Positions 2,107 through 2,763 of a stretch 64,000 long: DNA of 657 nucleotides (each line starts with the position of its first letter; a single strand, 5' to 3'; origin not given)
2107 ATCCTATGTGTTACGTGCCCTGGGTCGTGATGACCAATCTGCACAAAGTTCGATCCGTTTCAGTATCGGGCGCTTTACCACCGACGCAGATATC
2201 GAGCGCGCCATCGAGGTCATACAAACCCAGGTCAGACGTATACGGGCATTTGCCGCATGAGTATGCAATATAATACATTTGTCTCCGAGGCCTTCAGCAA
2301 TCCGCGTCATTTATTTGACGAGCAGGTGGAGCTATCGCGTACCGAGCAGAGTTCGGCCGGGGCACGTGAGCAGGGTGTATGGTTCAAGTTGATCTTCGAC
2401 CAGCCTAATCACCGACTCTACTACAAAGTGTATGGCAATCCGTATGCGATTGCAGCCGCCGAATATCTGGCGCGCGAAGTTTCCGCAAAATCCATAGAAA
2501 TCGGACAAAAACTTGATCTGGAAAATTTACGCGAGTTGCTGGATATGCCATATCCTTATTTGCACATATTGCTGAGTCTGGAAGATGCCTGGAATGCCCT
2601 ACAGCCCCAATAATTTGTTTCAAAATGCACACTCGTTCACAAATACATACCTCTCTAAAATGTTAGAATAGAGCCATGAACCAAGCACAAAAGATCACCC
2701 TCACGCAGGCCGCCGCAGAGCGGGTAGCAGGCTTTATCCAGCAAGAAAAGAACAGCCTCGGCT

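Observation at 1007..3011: Stripped-down ISC locus: short IscS, a translationally coupled IscU-like protein with no cysteines, and an A-type carrier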

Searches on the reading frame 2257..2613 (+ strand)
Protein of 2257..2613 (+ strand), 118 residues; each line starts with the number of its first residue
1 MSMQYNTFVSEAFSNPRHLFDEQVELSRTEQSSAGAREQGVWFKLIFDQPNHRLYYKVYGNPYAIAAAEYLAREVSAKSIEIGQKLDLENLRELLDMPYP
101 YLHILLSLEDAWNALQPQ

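Call 3: search_protein_families(library=pfam, proteins=[window:2257-2613:+], max_evalue=1)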
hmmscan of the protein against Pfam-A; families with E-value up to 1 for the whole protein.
window:2257-2613:+ (118 aa): 4 families
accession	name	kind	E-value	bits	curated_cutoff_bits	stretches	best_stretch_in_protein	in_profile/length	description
PF01592.21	NifU_N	-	0.0048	17.5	22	1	5-104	2-105/127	NifU-like N terminal domain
PF18486.7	PUB_1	-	0.044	14.1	31.2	1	71-101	11-43/64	PNGase/UBA- or UBX-containing domain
PF12770.12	CHAT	-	0.067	13.1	24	1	25-104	65-148/289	CHAT domain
PF18229.6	GcnA_N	-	0.23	12.1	27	1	19-56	22-58/79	N-acetyl-beta-D-glucosaminidase N-terminal domain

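Call 4: search_protein_families(library=ncbifam, proteins=[window:2257-2613:+], max_evalue=1)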
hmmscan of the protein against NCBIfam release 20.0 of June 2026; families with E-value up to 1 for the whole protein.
window:2257-2613:+ (118 aa): 2 families
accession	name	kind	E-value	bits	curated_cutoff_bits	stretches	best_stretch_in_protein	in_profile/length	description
TIGR01999.1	iscU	equivalog_domain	0.00058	19.9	192.4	1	8-112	4-112/124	Fe-S cluster assembly scaffold IscU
NF041772.1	tung_bind_TupA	equivalog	0.2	11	400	1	24-62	125-164/266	tungstate ABC transporter substrate-binding protein TupA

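Call 5: find_homologous_proteins(query=window:2257-2610:+, max_evalue=0.001)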
Query window:2257-2610:+ (118 aa): 8 proteins with E <= 0.001 among 21 candidates.
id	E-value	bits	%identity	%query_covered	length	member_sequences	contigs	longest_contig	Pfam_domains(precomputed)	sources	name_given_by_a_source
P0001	1.6e-72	259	100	100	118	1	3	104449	-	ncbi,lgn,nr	ncbi:MAG: hypothetical protein HKN88_02210 [Gammaproteobacteria bacterium]|nr:hypothetical protein [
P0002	1.2e-36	143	57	97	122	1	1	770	-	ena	-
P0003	1.5e-35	140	56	97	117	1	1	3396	-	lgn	-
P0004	2.2e-35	139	55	96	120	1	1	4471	-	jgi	-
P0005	1.0e-33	134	56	97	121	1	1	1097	-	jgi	-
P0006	7.0e-31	125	52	93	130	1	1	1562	-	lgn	-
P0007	7.3e-25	105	48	96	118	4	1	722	-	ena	-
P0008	9.1e-25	105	49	96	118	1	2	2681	-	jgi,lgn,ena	jgi:hypothetical protein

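Call 8: find_encoding_contigs(protein=P0001, flank=10000, max_places=4)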
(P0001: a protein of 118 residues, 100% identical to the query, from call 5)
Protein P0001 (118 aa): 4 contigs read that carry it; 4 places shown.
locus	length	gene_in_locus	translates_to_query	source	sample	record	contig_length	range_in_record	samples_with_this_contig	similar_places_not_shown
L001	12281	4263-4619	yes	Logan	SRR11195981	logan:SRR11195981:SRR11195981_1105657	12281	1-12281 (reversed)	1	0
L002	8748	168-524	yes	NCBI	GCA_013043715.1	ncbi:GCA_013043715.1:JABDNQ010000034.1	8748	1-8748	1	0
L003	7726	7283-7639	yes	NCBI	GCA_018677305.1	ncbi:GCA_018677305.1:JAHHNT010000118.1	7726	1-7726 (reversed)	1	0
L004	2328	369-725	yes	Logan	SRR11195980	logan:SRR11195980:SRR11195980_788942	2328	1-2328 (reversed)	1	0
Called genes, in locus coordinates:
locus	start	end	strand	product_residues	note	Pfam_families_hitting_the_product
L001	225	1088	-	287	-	PF01557:FAA_hydrolase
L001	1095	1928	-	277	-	PF00459:Inositol_P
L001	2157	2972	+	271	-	PF00588:SpoU_methylase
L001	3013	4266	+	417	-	PF00266:Aminotran_5, PF01212:Beta_elim_lyase (faint)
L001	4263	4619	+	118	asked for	-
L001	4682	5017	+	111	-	PF01521:Fe-S_biosyn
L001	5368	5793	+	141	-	PF00334:NDK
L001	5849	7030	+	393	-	PF21016:RlmN_N, PF04055:Radical_SAM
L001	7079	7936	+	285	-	PF25063:ARM_TT21_C (faint), PF23914:TPR_CcmH_CycH (faint), PF25064:ARM_TT21_5th (faint), PF13432:TPR_16 (weak), PF13414:TPR_11, PF07719:TPR_2 (weak), PF21033:RMD1-3 (weak), PF14559:TPR_19, +6 more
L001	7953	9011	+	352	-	PF12844:HTH_19 (faint), PF13413:HTH_25, PF13464:RodZ_C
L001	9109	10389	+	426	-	PF13393:tRNA-synt_His, PF00587:tRNA-synt_2b, PF03129:HGTP_anticodon (weak)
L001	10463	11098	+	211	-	PF09976:TPR_21, PF07719:TPR_2 (faint), PF13174:TPR_6 (faint), PF13428:TPR_14 (faint), PF07721:TPR_4 (faint), PF00515:TPR_1 (faint), PF13432:TPR_16 (weak), PF14559:TPR_19 (weak), +1 more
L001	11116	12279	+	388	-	?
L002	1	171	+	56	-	?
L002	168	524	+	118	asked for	-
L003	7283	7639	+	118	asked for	-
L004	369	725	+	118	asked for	-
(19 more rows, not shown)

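Call 9: find_related_loci(query=A1, collection=genome_contigs, flank=10000)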
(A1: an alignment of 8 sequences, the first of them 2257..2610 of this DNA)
Query A1 (118 aa) in genome_contigs; peptide patterns used: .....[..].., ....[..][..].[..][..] (x = any residue, [..] = any of these).
29 stretches matched a pattern; 2 encode a relative of the query (tblastn E <= 1e-3); 2 distinct loci.
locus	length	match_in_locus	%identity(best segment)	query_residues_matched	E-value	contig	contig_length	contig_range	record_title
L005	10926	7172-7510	53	3-115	5e-40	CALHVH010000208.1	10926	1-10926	MAG: uncultured Gammaproteobacteria bacterium isolate R3_Bin_Bin_90_sub_1 genome assembly, contig: c_000001124986, whole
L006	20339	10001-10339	50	3-115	1e-36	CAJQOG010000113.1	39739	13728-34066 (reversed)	MAG: uncultured Gammaproteobacteria bacterium isolate 10_20180426_Bin_METABAT_78_1 genome assembly, contig: c_0000047764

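Call 13: search_solved_structures(query=A1, max_evalue=10, show_alignments=3)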
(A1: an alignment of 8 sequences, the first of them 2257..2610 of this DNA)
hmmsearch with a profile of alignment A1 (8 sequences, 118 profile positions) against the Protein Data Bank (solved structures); distinct sequences matched with E-value up to 10: 20.
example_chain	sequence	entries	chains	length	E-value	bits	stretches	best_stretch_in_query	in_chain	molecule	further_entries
2kqk_A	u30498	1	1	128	5.4e-07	32.9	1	2-113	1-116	NifU-like protein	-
2l4x_A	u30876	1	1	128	1.5e-06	31.5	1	2-113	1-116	Iron-sulfur cluster assembly scaffold protein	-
9vwk_A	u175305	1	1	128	1.8e-06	31.2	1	2-113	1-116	Iron-sulfur cluster assembly scaffold protein IscU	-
1q48_A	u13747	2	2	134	2.6e-06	30.7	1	2-113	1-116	NifU-like protein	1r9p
3lvl_A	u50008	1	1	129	2.9e-06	30.6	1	4-113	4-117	NifU-like protein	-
6uxe_D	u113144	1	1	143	0.00047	23.5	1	2-113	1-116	Iron-sulfur cluster assembly enzyme ISCU, mitochondrial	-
8tvt_D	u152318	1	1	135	0.00056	23.2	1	2-113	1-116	Iron-sulfur cluster assembly enzyme ISCU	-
6w1d_D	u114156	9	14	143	0.00067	22.9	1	2-113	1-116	Iron-sulfur cluster assembly enzyme ISCU, mitochondrial | Iron-sulfur cluster assembly enzyme ISCU | Isoform 1 of Iron-sulfur cluster assembly enzyme ISCU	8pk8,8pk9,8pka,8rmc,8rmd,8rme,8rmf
6nzu_D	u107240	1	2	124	0.001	22.3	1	4-113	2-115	Iron-sulfur cluster assembly enzyme ISCU, mitochondrial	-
5t0v_a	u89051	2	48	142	0.003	20.8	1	4-113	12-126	Iron sulfur cluster assembly protein 1, mitochondrial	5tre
5wlw_D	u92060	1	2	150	0.0036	20.6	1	5-113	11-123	Iron-sulfur cluster assembly enzyme ISCU, mitochondrial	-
5wkp_D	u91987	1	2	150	0.0036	20.6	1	5-113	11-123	Iron-sulfur cluster assembly enzyme ISCU, mitochondrial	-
6wih_D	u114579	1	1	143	0.0055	20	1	6-113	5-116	Iron-sulfur cluster assembly enzyme ISCU, mitochondrial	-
6wi2_D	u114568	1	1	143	0.0056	20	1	6-113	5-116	Iron-sulfur cluster assembly enzyme ISCU, mitochondrial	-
7rtk_D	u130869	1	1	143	0.0061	19.8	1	6-113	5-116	Iron-sulfur cluster assembly enzyme ISCU, mitochondrial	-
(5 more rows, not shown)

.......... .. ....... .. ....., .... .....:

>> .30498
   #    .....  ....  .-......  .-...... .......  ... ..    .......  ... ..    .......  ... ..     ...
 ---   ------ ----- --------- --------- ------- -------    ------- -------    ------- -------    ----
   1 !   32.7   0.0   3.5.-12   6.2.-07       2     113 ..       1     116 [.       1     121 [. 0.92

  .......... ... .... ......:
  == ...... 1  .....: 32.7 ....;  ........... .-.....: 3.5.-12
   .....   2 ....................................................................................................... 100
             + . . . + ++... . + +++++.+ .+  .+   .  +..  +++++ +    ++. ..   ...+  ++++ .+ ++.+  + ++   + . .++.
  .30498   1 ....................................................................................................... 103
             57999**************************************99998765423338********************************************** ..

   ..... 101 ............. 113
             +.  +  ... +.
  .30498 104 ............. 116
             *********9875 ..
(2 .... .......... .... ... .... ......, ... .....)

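Call 23: predict_structure(alignment_id=A1)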
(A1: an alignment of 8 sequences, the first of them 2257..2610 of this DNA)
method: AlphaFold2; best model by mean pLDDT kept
length: 118 residues; sequences in the alignment: 8
mean_pLDDT: 91.0   pTM: 0.85
mean pLDDT of the five models: 91.0, 91.0, 91.0, 90.8, 90.5
residues with pLDDT >= 90: 93; 70-90: 21; 50-70: 3; < 50: 1
segments of 3 or more residues with pLDDT < 50: none
pLDDT, mean of each block of 10 residues (from residue 1): 80 93 81 92 94 94 96 94 92 94 95 86
secondary structure, 60 per line:
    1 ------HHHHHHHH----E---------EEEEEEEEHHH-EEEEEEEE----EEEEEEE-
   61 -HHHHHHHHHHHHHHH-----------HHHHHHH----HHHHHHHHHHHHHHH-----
elements in order: H7-14 E29-36 E41-48 E53-59 H62-76 H88-94 H99-113

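Call 25: search_protein_representatives(alignment_id=A1)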
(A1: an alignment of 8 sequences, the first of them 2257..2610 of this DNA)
Query: 8 sequences, 118 profile positions. Proteins with E-value up to 0.001 (for the whole library): 165; up to 1e-10: 5; up to 1e-30: 3. The best 150 are listed.
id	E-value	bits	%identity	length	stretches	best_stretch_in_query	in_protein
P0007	1.5e-51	189.6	-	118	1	1-117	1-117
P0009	1.9e-36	140.9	-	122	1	2-116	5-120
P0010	7.6e-34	132.5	-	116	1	2-114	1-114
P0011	1.2e-18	83.4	-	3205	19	55-86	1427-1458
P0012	5.6e-11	58.7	-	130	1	2-113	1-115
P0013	1.2e-10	57.7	-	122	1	2-116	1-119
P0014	1.2e-10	57.6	-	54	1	1-54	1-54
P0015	6.0e-10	55.4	-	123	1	2-116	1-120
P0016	2.7e-09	53.3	-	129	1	2-113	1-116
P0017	4.6e-09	52.5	-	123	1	2-103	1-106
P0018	7.4e-09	51.9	-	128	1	1-113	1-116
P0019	7.9e-09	51.8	-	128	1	1-113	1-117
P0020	9.0e-09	51.6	-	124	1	2-115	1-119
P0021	1.1e-08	51.3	-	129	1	4-114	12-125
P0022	2.0e-08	50.5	-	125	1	28-114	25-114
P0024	2.6e-08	50.1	-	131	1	2-115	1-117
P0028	4.6e-08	49.3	-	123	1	2-115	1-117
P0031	7.3e-08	48.7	-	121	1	3-113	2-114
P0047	7.3e-07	45.4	-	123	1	2-114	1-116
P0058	2.2e-06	43.9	-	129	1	2-111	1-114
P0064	3.2e-06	43.4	-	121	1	1-112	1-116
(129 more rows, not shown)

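Call 27: fold_search(model_id=the predicted structure, library=pdb)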
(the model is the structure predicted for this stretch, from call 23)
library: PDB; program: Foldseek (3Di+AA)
matches with E <= 10: 583; with E <= 0.001: 23
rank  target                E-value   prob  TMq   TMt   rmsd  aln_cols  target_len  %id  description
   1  8pk8_D                4.8e-07  1.00  0.71  0.68   3.4       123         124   22  Structure of the human mitochondrial iron-sulfur cluster biosynthesis complex during persulfide transfer (persulfide o (released 2024-05-01)
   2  6uxe_D                9.5e-07  1.00  0.77  0.72   3.0       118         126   23  Structure of the human mitochondrial desulfurase complex Nfs1-ISCU2(M140I)-ISD11 with E.coli ACP1 at 1.57 A resolution (released 2019-11-20)
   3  6nzu_D                1.4e-06  1.00  0.75  0.72   3.4       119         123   22  Structure of the human frataxin-bound iron-sulfur cluster assembly complex (released 2019-05-22)
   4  6w1d_D                1.7e-06  1.00  0.77  0.72   3.0       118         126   23  Structure of human mitochondrial complex Nfs1-ISCU2 (WT)-ISD11 with E.coli ACP1 at 1.8 A resolution (NIAU)2 (released 2020-03-18)
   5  5wkp_H                1.7e-06  1.00  0.73  0.69   3.8       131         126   21  Crystal Structure of the Human mitochondrial Cysteine Desulfurase in complex with ISD11 and Iron-Sulfur Cluster Scaffo (released 2017-11-15)
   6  7rtk_D                1.8e-06  1.00  0.72  0.69   3.2       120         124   21  Structure of the (NIAU)2 complex with N-terminal mutation of ISCU2 Y35D at 2.5 A resolution (released 2021-08-25)
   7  6wih_D                2.6e-06  1.00  0.67  0.64   4.0       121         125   23  N-terminal mutation of ISCU2 (L35H36) traps Nfs1 Cys loop in the active site of ISCU2 without metal present. Structure (released 2020-05-13)
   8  6wi2_D                2.9e-06  1.00  0.67  0.63   3.9       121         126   23  Structure of human mitochondrial complex Nfs1-ISCU2-ISD11 with E.coli ACP1 at 1.95 A resolution (NIAU)2. N-terminal mu (released 2020-04-22)
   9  3lvl_A                4.5e-06  1.00  0.70  0.67   3.8       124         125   24  Crystal Structure of E.coli IscS-IscU complex (released 2010-04-21)
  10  5wlw_D                1.4e-05  1.00  0.72  0.67   3.6       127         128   22  Crystal Structure of the Human Mitochondrial Cysteine Desulfurase with active Cysteine Loop within ISCU1 active site,  (released 2017-11-15)
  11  5wlw_H                1.6e-05  1.00  0.71  0.68   3.4       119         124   22  Crystal Structure of the Human Mitochondrial Cysteine Desulfurase with active Cysteine Loop within ISCU1 active site,  (released 2017-11-15)
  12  5wkp_D                3.7e-05  1.00  0.66  0.66   3.9       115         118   22  Crystal Structure of the Human mitochondrial Cysteine Desulfurase in complex with ISD11 and Iron-Sulfur Cluster Scaffo (released 2017-11-15)
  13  8rmc_D                8.9e-05  1.00  0.69  0.66   3.9       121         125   22  Structure of the FDX2-bound core ISC complex (proximal conformation) (released 2024-12-18)
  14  7c8m_A                1.7e-04  1.00  0.70  0.65   3.4       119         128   18  Crystal structure of IscU wild-type (released 2021-05-26)
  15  5t0v_a                2.9e-04  1.00  0.53  0.45   5.6       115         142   23  Architecture of the Yeast Mitochondrial Iron-Sulfur Cluster Assembly Machinery: the Sub-Complex Formed by the Iron Don (released 2016-08-31)
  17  4eb7_C                3.9e-04  1.00  0.68  0.61   3.3       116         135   20  A. fulgidus IscS-IscU complex structure (released 2012-05-02)
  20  4eb5_C                5.0e-04  1.00  0.66  0.58   3.7       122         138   18  A. fulgidus IscS-IscU complex structure (released 2012-05-02)
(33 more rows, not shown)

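Call 30: search_protein_families(library=ncbifam, proteins=[P0028, P0031, P0058, P0064, P0012, P0024, P0047, P0013, P0009, P0010], max_evalue=0.01)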
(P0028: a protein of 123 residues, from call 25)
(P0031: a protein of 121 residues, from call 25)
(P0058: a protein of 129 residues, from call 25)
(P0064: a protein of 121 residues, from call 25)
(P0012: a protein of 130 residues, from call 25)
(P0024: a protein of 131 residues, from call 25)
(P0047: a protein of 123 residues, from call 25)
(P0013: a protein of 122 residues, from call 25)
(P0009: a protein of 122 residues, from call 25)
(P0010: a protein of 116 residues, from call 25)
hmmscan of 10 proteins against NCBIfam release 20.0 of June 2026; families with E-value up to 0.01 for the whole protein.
P0028 (123 aa): 4 families
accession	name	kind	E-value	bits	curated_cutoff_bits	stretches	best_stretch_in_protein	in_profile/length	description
TIGR01999.1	iscU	equivalog_domain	1.2e-16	60.9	192.4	1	3-115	1-114/124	Fe-S cluster assembly scaffold IscU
TIGR03419.1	NifU_clost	equivalog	4.8e-10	39.9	187.9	1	3-115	1-111/121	Fe-S cluster assembly scaffold protein NifU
TIGR02000.1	NifU_proper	equivalog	1.9e-05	24.2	273.3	1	2-114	3-115/290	Fe-S cluster assembly protein NifU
TIGR01994.1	SUF_scaf_2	equivalog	0.00027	20.9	92.5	1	9-89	11-88/137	Fe-S cluster assembly sulfur transfer protein SufU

P0031 (121 aa): 4 families
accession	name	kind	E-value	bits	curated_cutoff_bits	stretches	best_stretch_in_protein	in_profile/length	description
TIGR01999.1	iscU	equivalog_domain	1.4e-23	83.3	192.4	1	3-117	1-117/124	Fe-S cluster assembly scaffold IscU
TIGR03419.1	NifU_clost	equivalog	2.1e-18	66.9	187.9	1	3-118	1-115/121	Fe-S cluster assembly scaffold protein NifU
TIGR02000.1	NifU_proper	equivalog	3.1e-13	49.8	273.3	1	3-117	4-119/290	Fe-S cluster assembly protein NifU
TIGR01994.1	SUF_scaf_2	equivalog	3.6e-07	30.3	92.5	1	1-89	3-89/137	Fe-S cluster assembly sulfur transfer protein SufU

P0058 (129 aa): 4 families
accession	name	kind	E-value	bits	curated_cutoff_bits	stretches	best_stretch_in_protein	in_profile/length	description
TIGR01999.1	iscU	equivalog_domain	5.2e-30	104.1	192.4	1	3-123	1-121/124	Fe-S cluster assembly scaffold IscU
TIGR03419.1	NifU_clost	equivalog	5.2e-21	75.3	187.9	1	3-123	1-118/121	Fe-S cluster assembly scaffold protein NifU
TIGR02000.1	NifU_proper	equivalog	3.5e-20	72.6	273.3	1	2-123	3-123/290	Fe-S cluster assembly protein NifU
TIGR01994.1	SUF_scaf_2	equivalog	1.3e-07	31.7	92.5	1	3-90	5-88/137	Fe-S cluster assembly sulfur transfer protein SufU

P0064 (121 aa): 4 families
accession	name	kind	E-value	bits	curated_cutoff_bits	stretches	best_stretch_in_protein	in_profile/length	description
TIGR01999.1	iscU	equivalog_domain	9e-24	83.9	192.4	1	4-116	1-113/124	Fe-S cluster assembly scaffold IscU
TIGR03419.1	NifU_clost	equivalog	1.2e-14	54.7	187.9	1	4-116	1-110/121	Fe-S cluster assembly scaffold protein NifU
TIGR02000.1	NifU_proper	equivalog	2.5e-14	53.4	273.3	1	1-109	1-108/290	Fe-S cluster assembly protein NifU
TIGR01994.1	SUF_scaf_2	equivalog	6.8e-06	26.1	92.5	1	4-92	5-89/137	Fe-S cluster assembly sulfur transfer protein SufU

P0012 (130 aa): 3 families
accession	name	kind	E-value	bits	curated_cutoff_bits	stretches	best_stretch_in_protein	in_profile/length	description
TIGR01999.1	iscU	equivalog_domain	1.4e-09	38.1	192.4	1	3-118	1-117/124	Fe-S cluster assembly scaffold IscU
TIGR03419.1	NifU_clost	equivalog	5.6e-08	33.2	187.9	1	3-118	1-114/121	Fe-S cluster assembly scaffold protein NifU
TIGR02000.1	NifU_proper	equivalog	0.00067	19.1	273.3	1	2-116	3-117/290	Fe-S cluster assembly protein NifU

P0024 (131 aa): 4 families
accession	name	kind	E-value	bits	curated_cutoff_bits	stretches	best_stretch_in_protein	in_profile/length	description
TIGR01999.1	iscU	equivalog_domain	8.6e-12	45.2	192.4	1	3-121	1-120/124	Fe-S cluster assembly scaffold IscU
TIGR03419.1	NifU_clost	equivalog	1.8e-07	31.6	187.9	1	3-121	1-117/121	Fe-S cluster assembly scaffold protein NifU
TIGR02000.1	NifU_proper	equivalog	2.3e-05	24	273.3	1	2-84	3-84/290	Fe-S cluster assembly protein NifU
TIGR01994.1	SUF_scaf_2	equivalog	0.00026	21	92.5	1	41-86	40-85/137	Fe-S cluster assembly sulfur transfer protein SufU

P0047 (123 aa): 4 families
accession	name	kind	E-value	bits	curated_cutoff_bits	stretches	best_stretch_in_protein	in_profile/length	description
TIGR01999.1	iscU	equivalog_domain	9.3e-09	35.4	192.4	1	3-117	1-116/124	Fe-S cluster assembly scaffold IscU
TIGR03419.1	NifU_clost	equivalog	6e-07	29.9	187.9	1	3-115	1-111/121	Fe-S cluster assembly scaffold protein NifU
TIGR02000.1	NifU_proper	equivalog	8.7e-07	28.6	273.3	1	2-116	3-117/290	Fe-S cluster assembly protein NifU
TIGR01994.1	SUF_scaf_2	equivalog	0.0086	16.1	92.5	1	41-83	40-82/137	Fe-S cluster assembly sulfur transfer protein SufU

P0013 (122 aa): 4 families
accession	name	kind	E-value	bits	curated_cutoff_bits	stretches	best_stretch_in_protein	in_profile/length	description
TIGR01999.1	iscU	equivalog_domain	7.5e-26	90.7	192.4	1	3-118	1-116/124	Fe-S cluster assembly scaffold IscU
TIGR03419.1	NifU_clost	equivalog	4.2e-15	56.2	187.9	1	3-117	1-112/121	Fe-S cluster assembly scaffold protein NifU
TIGR02000.1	NifU_proper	equivalog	1.2e-10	41.2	273.3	1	2-118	3-118/290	Fe-S cluster assembly protein NifU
TIGR01994.1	SUF_scaf_2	equivalog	1.4e-07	31.6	92.5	1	3-90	5-88/137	Fe-S cluster assembly sulfur transfer protein SufU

P0009 (122 aa): 0 families

P0010 (116 aa): 1 family
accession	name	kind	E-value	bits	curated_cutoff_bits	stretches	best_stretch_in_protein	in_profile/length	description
TIGR01999.1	iscU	equivalog_domain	0.0044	17.1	192.4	1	45-110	46-111/124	Fe-S cluster assembly scaffold IscU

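Call 31: find_encoding_contigs(protein=P0028, flank=6000, max_places=3)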
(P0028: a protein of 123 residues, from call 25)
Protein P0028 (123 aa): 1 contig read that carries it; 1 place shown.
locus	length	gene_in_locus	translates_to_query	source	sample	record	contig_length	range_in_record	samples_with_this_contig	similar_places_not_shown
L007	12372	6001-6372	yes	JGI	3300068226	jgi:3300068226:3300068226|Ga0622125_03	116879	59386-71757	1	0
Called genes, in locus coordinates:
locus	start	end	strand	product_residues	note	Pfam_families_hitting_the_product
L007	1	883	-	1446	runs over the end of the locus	PF28373:PilY1_homolog_dom, PF05567:T4P_PilY1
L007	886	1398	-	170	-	PF14341:PilX_N, PF13681:PilX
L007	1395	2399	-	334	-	PF16074:PilW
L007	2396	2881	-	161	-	PF07963:N_methyl (weak), PF22150:Tt1218-like (weak)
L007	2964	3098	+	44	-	-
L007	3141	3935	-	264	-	PF00459:Inositol_P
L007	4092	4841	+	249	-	PF00588:SpoU_methylase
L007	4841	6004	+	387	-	PF00266:Aminotran_5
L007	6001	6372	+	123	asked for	PF01592:NifU_N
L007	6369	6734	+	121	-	PF01521:Fe-S_biosyn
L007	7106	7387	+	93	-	PF02954:HTH_8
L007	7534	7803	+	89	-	-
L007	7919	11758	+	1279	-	PF18076:FGAR-AT_N, PF18072:FGAR-AT_linker, PF02769:AIRS_C, PF22689:FGAR-AT_PurM_N-like, PF02769:AIRS_C, PF13507:GATase_5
